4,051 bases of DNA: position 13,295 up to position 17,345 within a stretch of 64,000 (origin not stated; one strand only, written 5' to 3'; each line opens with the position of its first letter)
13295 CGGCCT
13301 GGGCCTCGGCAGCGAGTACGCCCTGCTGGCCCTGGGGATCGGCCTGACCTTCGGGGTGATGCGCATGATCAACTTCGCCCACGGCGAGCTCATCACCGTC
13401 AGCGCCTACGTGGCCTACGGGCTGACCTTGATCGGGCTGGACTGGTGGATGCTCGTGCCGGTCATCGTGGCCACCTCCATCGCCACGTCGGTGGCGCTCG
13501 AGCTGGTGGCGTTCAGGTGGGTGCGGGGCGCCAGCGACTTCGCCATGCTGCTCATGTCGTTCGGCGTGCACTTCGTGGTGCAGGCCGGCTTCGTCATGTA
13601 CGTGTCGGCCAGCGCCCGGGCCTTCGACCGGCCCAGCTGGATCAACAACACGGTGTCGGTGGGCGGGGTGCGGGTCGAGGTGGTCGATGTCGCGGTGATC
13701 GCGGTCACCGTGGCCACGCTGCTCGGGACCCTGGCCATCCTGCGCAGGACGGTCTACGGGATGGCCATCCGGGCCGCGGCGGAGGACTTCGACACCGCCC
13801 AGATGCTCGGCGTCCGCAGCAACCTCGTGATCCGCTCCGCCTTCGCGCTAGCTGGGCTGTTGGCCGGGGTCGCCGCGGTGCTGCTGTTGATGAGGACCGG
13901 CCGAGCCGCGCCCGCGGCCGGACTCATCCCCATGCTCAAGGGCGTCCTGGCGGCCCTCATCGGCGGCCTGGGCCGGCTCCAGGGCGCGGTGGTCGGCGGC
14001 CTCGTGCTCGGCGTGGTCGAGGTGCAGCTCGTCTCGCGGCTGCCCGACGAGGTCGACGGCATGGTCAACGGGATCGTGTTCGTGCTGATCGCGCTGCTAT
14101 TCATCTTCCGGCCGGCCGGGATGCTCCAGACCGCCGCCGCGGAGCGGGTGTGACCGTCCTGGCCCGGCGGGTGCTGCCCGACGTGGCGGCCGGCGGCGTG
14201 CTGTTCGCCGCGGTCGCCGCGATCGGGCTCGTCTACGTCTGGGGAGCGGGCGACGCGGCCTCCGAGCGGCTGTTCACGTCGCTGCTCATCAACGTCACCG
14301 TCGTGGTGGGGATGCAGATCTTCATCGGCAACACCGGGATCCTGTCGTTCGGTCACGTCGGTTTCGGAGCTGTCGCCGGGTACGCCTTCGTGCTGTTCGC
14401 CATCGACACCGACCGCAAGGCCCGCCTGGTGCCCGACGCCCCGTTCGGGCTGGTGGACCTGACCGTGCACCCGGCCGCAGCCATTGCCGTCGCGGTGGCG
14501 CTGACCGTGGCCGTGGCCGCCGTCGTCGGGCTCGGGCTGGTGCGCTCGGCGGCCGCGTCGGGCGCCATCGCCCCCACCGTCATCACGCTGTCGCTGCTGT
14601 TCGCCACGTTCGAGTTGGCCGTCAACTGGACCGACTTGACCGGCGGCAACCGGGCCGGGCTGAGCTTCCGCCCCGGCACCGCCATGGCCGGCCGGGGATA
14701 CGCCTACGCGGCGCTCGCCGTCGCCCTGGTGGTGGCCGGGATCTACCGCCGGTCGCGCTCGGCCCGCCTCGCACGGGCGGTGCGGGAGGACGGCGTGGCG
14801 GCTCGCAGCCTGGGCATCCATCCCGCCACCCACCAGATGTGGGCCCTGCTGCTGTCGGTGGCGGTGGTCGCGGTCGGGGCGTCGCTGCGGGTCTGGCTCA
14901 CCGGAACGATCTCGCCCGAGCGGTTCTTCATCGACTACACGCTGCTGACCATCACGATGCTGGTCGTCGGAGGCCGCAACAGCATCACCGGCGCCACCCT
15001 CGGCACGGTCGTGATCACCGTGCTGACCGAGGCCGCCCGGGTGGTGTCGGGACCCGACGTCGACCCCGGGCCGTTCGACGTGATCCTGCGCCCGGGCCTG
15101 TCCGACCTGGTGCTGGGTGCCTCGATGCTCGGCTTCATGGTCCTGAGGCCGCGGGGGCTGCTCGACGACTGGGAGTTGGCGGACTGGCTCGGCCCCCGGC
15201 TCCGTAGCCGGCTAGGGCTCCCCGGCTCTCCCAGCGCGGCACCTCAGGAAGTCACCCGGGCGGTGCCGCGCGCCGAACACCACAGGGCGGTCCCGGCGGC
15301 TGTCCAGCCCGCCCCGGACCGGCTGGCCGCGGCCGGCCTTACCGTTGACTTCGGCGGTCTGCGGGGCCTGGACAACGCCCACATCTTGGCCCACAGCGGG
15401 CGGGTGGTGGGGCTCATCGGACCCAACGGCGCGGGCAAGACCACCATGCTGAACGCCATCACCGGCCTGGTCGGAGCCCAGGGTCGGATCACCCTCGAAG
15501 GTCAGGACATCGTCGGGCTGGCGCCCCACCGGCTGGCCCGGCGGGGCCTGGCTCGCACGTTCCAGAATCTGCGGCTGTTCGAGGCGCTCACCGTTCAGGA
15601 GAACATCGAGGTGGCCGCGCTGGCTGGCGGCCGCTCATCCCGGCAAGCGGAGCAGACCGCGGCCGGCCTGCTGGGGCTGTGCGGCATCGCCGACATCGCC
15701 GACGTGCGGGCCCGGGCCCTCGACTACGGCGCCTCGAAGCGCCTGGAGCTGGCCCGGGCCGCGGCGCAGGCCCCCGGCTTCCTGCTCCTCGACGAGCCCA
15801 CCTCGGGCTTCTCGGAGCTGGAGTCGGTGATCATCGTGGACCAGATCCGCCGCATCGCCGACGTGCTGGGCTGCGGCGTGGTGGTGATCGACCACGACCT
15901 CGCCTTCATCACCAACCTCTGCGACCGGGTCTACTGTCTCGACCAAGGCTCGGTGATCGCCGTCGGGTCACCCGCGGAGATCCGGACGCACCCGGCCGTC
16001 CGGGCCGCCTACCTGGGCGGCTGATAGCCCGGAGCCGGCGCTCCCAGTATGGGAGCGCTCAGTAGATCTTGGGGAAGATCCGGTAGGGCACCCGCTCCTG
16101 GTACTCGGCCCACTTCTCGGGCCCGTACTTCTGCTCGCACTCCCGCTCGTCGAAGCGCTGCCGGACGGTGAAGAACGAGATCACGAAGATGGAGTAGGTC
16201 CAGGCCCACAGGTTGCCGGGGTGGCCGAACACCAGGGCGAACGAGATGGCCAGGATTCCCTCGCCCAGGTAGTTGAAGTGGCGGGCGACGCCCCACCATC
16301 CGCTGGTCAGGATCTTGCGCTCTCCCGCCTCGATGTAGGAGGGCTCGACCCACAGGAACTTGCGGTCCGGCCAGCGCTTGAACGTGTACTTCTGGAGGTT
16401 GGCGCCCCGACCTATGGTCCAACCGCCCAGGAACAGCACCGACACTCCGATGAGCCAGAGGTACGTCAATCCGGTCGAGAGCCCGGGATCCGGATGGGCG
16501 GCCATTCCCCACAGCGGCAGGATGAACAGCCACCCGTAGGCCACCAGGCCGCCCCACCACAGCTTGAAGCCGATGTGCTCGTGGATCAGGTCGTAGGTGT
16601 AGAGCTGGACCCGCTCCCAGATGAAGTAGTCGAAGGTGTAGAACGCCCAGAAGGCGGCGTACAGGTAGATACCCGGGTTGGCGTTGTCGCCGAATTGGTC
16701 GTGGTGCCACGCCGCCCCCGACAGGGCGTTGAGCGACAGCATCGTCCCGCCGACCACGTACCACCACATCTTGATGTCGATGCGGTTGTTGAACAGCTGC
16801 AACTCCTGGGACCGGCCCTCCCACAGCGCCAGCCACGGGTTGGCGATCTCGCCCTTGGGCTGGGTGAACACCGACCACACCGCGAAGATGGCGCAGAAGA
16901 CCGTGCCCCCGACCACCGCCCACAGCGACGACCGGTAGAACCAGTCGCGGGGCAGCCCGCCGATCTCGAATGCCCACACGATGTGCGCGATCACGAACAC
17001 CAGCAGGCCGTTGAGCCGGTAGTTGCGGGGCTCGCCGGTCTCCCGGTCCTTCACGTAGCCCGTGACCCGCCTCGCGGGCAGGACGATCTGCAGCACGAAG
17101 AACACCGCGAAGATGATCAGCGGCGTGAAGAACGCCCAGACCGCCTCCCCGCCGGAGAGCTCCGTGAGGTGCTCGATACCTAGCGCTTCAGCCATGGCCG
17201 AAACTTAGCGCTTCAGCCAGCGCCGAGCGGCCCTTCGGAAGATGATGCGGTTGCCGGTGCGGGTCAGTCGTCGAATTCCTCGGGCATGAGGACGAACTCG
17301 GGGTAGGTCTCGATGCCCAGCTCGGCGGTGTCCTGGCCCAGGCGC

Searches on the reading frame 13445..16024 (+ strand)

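Call 45: search_protein_families(library=ncbifam, proteins=[window:13445-16024:+])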
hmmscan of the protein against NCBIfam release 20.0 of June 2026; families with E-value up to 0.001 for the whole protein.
window:13445-16024:+ (859 aa): 182 families (the best 25 are shown)
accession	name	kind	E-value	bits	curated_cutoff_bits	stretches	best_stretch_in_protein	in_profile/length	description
NF008449.1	PRK11300.1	equivalog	2.5e-50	171.1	362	1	627-858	6-253/255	high-affinity branched-chain amino acid ABC transporter ATP-binding protein LivG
TIGR03411.1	urea_trans_UrtD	equivalog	1.3e-47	162.5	304.1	1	627-858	3-241/242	urea ABC transporter ATP-binding protein UrtD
TIGR04406.1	LPS_export_lptB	equivalog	4.1e-42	144.1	240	1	635-858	10-234/239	LPS export ABC transporter ATP-binding protein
NF008144.0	PRK10895.1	equivalog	2.4e-37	128.7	381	1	627-858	4-236/241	LPS export ABC transporter ATP-binding protein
NF010068.0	PRK13548.1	equivalog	3.9e-36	124.5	261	1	627-856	6-240/261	heme ABC transporter ATP-binding protein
TIGR01188.1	drrA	subfamily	1.5e-35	122.9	312.45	1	636-848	3-213/302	daunorubicin resistance ABC transporter, ATP-binding protein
TIGR03265.1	PhnT2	equivalog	1.7e-34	119.6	457.7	1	631-852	9-228/353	putative 2-aminoethylphosphonate ABC transporter ATP-binding protein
TIGR03410.1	urea_trans_UrtE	equivalog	3.4e-33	115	285.8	1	631-848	5-221/230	urea ABC transporter ATP-binding subunit UrtE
TIGR03864.1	PQQ_ABC_ATP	hypoth_equivalog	1.2e-32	113.3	302.25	1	627-850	2-223/236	ABC transporter, ATP-binding subunit, PQQ-dependent alcohol dehydrogenase system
TIGR00968.1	3a0106s01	subfamily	8.7e-32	110.5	342.75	1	633-853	7-225/237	sulfate ABC transporter ATP-binding protein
TIGR02315.1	ABC_phnC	equivalog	1.2e-31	110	266.1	1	632-849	7-236/243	phosphonate ABC transporter ATP-binding protein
TIGR03873.1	F420-0_ABC_ATP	hypoth_equivalog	2.4e-31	108.9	372.4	1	627-856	2-234/256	putative F420-0 ABC transporter ATP-binding protein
NF007082.0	PRK09536.1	equivalog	2.5e-30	105.9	537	1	630-856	7-236/402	corrinoid ABC transporter ATPase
TIGR03258.1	PhnT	equivalog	4e-30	105.1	499.15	1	632-858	14-241/359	2-aminoethylphosphonate ABC transport system ATP-binding subunit PhnT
TIGR01186.1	proV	subfamily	2.6e-29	102.5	326.6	1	637-851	4-222/363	betaine/proline/choline family ABC transporter ATP-binding protein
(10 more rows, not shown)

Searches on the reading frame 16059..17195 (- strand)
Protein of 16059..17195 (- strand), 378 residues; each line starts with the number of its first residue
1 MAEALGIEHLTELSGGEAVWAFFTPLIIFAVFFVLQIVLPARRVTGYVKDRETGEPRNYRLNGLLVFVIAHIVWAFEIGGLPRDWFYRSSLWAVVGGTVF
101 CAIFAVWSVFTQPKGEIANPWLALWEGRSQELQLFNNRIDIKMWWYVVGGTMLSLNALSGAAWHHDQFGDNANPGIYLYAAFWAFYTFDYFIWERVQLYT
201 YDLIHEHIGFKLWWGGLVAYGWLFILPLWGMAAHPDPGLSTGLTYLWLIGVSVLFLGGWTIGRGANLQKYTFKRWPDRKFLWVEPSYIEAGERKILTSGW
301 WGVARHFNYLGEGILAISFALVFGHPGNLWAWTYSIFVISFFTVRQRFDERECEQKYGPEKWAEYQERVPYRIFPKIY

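Call 45: search_protein_families(library=ncbifam, proteins=[window:16059-17195:-])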
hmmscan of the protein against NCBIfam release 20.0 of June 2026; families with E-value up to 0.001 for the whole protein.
window:16059-17195:- (378 aa): 0 families

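Call 46: search_protein_families(library=pfam, proteins=[window:16059-17195:-], max_evalue=0.00001)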
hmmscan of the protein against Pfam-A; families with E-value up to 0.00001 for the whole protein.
window:16059-17195:- (378 aa): 1 family
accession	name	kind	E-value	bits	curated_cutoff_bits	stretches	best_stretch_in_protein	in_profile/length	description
PF01222.22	ERG4_ERG24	-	3.2e-34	118.9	27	1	26-378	75-432/432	Ergosterol biosynthesis ERG4/ERG24 family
